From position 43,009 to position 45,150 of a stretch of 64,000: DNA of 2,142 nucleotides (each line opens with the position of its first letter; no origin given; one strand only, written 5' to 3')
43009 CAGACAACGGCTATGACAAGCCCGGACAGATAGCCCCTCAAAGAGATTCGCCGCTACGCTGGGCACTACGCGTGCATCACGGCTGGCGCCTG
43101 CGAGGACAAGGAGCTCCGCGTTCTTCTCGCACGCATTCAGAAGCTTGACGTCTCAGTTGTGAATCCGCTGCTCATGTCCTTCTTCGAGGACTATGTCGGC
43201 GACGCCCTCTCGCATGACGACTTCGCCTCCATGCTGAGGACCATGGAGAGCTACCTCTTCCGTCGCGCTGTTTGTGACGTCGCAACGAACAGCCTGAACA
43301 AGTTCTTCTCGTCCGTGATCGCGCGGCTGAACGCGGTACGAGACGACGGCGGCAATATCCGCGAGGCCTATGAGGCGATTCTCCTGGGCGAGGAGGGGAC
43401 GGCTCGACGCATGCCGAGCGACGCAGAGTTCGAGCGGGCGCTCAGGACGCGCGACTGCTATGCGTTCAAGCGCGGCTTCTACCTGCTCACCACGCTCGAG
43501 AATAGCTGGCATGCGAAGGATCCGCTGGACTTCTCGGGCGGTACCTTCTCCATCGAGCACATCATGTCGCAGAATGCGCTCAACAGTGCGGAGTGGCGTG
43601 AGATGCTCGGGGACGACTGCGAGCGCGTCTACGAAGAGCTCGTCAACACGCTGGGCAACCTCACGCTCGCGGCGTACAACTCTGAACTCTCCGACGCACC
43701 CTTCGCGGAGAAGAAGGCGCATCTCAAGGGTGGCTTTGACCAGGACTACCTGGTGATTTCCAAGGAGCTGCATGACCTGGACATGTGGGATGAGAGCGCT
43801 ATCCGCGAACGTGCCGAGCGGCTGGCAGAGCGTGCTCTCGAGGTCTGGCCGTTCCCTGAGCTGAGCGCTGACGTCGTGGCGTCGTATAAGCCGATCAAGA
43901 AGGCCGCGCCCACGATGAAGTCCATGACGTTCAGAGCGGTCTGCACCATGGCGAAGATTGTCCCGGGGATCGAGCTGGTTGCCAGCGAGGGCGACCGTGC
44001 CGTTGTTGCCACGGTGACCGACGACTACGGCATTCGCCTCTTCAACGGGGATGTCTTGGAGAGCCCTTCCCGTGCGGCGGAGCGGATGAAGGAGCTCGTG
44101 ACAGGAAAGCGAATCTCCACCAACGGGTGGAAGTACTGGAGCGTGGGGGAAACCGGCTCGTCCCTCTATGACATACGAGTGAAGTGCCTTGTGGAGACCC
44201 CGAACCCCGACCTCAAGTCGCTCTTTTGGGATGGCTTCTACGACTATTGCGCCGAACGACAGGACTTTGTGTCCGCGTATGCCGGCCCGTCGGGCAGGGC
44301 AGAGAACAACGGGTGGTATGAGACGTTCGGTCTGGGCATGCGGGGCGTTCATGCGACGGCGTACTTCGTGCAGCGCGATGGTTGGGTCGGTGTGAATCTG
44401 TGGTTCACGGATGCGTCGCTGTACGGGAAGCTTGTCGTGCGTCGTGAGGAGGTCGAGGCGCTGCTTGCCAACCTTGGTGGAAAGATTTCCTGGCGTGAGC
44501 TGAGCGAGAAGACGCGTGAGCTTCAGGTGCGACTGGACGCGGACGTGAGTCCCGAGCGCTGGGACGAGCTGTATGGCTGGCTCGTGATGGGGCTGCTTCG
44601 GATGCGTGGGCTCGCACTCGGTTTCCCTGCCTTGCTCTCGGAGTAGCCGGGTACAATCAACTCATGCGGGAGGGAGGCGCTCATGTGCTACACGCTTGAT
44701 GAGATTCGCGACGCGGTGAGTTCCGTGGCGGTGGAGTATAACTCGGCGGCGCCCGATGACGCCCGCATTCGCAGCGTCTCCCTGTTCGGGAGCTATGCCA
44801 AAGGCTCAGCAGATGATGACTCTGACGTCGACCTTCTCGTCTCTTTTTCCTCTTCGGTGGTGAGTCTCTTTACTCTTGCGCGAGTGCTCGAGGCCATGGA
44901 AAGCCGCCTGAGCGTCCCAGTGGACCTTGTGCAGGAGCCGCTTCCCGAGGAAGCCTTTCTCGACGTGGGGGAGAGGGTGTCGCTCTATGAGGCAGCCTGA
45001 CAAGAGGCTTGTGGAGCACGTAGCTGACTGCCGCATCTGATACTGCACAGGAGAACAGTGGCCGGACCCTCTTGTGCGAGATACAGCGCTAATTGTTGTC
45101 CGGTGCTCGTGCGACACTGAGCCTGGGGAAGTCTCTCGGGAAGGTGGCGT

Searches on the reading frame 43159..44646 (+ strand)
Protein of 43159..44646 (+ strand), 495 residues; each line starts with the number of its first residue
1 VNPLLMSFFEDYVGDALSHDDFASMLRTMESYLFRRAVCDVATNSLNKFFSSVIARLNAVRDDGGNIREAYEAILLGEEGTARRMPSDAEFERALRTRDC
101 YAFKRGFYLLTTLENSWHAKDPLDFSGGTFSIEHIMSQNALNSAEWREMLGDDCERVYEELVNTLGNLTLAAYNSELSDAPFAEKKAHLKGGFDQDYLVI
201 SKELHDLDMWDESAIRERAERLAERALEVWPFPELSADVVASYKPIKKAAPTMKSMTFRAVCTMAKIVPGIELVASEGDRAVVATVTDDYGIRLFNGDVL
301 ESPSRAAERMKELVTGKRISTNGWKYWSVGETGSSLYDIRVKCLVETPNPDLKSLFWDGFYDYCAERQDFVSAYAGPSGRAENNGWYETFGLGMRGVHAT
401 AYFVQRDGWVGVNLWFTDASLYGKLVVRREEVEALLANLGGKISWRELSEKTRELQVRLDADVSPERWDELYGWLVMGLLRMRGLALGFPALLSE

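Call 3: search_protein_families(library=pfam, proteins=[window:43159-44646:+], max_evalue=0.01)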
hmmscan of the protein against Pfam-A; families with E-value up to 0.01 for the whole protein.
window:43159-44646:+ (495 aa): 3 families
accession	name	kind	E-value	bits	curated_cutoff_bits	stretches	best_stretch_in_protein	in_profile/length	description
PF07510.16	GmrSD_C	-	1.5e-22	80.4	23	1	85-224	1-137/138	GmrSD restriction endonucleases, C-terminal domain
PF18755.6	RAMA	-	1.4e-10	41.5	35.2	1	248-342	11-100/107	Restriction Enzyme Adenine Methylase Associated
PF14088.11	DUF4268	-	9.3e-07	29.4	27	1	353-482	2-132/140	Domain of unknown function (DUF4268)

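Call 4: search_protein_families(library=padloc, proteins=[window:43159-44646:+], max_evalue=0.01)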
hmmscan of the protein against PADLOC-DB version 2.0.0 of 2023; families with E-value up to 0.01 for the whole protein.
window:43159-44646:+ (495 aa): 22 families
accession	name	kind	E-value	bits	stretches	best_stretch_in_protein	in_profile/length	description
PDLC02693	Orf5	-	7.5e-60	201.4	1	2-230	323-542/543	Orf5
PDLC02702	Orf5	-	2.8e-27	93.8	1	3-232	312-543/543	Orf5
PDLC04155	HEC-06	-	1.8e-25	87.5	1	16-232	355-560/562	-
PDLC04157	HEC-06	-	1.2e-19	68.4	1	2-231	346-556/558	-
PDLC04154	HEC-06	-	1.3e-18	65.1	1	15-231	362-565/569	-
PDLC02700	Orf5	-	9.1e-14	49.1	1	16-230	345-555/555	Orf5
PDLC02687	Orf5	-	5.9e-12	43.1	1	16-213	357-541/543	Orf5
PDLC02694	Orf5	-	9.5e-12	42.4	1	35-230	384-573/574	Orf5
PDLC03655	mREase_IV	-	1.4e-11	41.7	2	156-231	552-626/629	Type IV methyl-directed restriction enzyme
PDLC02695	Orf5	-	4.3e-11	39.9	1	129-229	511-600/601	Orf5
PDLC02692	Orf5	-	3.1e-10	37.4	1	80-232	406-558/558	Orf5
PDLC04921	PDC-S14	-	1.4e-09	35.6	1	247-343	179-271/280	-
PDLC02689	Orf5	-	1.2e-08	31.9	1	82-230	406-556/558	Orf5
PDLC04911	PDC-S11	-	1.6e-08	32.2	1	351-483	176-305/318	-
PDLC02691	Orf5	-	5.4e-08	29.9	1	25-230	386-579/579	Orf5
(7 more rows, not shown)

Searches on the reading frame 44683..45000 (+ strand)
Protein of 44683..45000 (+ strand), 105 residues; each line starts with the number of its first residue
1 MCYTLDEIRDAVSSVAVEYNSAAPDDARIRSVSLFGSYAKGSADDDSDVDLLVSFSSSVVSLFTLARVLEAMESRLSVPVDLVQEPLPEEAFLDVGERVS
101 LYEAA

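Call 88: search_protein_families(library=pfam, proteins=[window:44683-45000:+], max_evalue=0.01)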
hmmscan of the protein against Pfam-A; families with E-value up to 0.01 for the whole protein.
window:44683-45000:+ (105 aa): 3 families
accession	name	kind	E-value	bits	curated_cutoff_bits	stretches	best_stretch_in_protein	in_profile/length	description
PF01909.29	NTP_transf_2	-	1.2e-10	42.1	21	1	29-88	14-73/93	Nucleotidyltransferase domain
PF18765.7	Polbeta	-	1.6e-09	38.3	26.9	1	25-84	9-68/93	Polymerase beta, Nucleotidyltransferase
PF22600.2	MTPAP-like_central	-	0.0016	19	27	1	30-64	41-75/139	Poly(A) RNA polymerase, mitochondrial-like, central palm domain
